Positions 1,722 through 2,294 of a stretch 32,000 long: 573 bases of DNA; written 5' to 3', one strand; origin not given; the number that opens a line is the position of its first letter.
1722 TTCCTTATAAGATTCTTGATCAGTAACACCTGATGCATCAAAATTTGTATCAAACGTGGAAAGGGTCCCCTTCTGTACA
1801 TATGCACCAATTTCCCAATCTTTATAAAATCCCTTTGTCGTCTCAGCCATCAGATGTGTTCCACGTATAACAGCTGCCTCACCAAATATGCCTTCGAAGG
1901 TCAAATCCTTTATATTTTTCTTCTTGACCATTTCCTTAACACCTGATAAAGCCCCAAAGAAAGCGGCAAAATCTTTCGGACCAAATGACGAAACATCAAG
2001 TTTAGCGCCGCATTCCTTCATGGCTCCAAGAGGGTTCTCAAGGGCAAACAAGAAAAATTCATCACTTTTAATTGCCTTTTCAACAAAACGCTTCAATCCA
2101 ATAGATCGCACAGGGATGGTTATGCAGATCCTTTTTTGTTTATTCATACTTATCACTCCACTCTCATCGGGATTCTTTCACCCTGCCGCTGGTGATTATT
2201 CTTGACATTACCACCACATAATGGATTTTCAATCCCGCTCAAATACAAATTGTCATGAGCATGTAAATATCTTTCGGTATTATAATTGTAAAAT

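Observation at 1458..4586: Candidate archaeal RiPP-like system: a radical-SAM enzyme flanked by two long proteins with NHLP/Nif11-type leader-like N-termini and a GG plus conserved-tail C-terminus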

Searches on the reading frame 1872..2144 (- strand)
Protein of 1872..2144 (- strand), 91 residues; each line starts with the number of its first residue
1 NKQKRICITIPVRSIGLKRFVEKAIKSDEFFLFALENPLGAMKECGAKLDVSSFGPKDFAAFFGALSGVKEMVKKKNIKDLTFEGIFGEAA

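Call 53: find_homologous_proteins(query=A4, max_evalue=0.001)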
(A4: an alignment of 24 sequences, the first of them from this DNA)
Query A4 (24 sequences) (91 aa, profile of the alignment): 2 proteins with E <= 0.001 among 266 candidates.
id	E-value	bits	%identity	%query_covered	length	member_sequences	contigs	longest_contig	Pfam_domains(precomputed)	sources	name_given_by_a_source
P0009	1.2e-26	110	90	100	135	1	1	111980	-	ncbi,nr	ncbi:MAG: hypothetical protein O8C65_01500 [Candidatus Methanoperedens sp.]|nr:hypothetical protein 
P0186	1.6e-12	65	-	-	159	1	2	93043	-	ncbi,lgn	-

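Call 67: search_solved_structures(query=A4, max_evalue=10, show_alignments=3)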
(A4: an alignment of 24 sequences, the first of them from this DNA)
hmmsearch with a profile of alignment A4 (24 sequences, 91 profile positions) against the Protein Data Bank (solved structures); distinct sequences matched with E-value up to 10: 27.
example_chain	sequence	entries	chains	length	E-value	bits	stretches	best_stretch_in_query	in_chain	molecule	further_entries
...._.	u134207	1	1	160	0.0003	23.9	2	12-69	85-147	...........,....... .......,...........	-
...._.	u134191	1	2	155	0.00056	23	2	14-69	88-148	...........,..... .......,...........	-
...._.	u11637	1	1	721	0.085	16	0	18-50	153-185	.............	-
1n7p_A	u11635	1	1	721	0.086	16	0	18-50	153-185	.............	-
6lk7_A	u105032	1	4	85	0.086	16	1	12-55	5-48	Nitrile hydratase, alpha chain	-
1n7o_A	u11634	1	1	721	0.086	16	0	18-50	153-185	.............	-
4xrp_C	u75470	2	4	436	0.15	15.3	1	2-66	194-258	Hen1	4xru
1n7q_A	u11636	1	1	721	0.32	14.1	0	18-50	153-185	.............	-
1n7n_A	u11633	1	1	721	0.33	14.1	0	18-50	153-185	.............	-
1loh_A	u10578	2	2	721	0.33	14.1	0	18-50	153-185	Hyaluronate Lyase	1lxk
1ojo_A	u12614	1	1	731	0.33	14.1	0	18-50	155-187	HYALURONATE LYASE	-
1ojm_A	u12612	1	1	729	0.33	14.1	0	18-50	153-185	HYALURONATE LYASE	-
1ojn_A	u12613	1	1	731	0.33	14.1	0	18-50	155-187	HYALURONATE LYASE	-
1c82_A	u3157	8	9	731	0.33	14.1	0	18-50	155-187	HYALURONATE LYASE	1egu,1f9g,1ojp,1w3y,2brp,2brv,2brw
3al0_B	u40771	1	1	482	0.39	13.9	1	35-88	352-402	Aspartyl/glutamyl-tRNA(Asn/Gln) amidotransferase subunit B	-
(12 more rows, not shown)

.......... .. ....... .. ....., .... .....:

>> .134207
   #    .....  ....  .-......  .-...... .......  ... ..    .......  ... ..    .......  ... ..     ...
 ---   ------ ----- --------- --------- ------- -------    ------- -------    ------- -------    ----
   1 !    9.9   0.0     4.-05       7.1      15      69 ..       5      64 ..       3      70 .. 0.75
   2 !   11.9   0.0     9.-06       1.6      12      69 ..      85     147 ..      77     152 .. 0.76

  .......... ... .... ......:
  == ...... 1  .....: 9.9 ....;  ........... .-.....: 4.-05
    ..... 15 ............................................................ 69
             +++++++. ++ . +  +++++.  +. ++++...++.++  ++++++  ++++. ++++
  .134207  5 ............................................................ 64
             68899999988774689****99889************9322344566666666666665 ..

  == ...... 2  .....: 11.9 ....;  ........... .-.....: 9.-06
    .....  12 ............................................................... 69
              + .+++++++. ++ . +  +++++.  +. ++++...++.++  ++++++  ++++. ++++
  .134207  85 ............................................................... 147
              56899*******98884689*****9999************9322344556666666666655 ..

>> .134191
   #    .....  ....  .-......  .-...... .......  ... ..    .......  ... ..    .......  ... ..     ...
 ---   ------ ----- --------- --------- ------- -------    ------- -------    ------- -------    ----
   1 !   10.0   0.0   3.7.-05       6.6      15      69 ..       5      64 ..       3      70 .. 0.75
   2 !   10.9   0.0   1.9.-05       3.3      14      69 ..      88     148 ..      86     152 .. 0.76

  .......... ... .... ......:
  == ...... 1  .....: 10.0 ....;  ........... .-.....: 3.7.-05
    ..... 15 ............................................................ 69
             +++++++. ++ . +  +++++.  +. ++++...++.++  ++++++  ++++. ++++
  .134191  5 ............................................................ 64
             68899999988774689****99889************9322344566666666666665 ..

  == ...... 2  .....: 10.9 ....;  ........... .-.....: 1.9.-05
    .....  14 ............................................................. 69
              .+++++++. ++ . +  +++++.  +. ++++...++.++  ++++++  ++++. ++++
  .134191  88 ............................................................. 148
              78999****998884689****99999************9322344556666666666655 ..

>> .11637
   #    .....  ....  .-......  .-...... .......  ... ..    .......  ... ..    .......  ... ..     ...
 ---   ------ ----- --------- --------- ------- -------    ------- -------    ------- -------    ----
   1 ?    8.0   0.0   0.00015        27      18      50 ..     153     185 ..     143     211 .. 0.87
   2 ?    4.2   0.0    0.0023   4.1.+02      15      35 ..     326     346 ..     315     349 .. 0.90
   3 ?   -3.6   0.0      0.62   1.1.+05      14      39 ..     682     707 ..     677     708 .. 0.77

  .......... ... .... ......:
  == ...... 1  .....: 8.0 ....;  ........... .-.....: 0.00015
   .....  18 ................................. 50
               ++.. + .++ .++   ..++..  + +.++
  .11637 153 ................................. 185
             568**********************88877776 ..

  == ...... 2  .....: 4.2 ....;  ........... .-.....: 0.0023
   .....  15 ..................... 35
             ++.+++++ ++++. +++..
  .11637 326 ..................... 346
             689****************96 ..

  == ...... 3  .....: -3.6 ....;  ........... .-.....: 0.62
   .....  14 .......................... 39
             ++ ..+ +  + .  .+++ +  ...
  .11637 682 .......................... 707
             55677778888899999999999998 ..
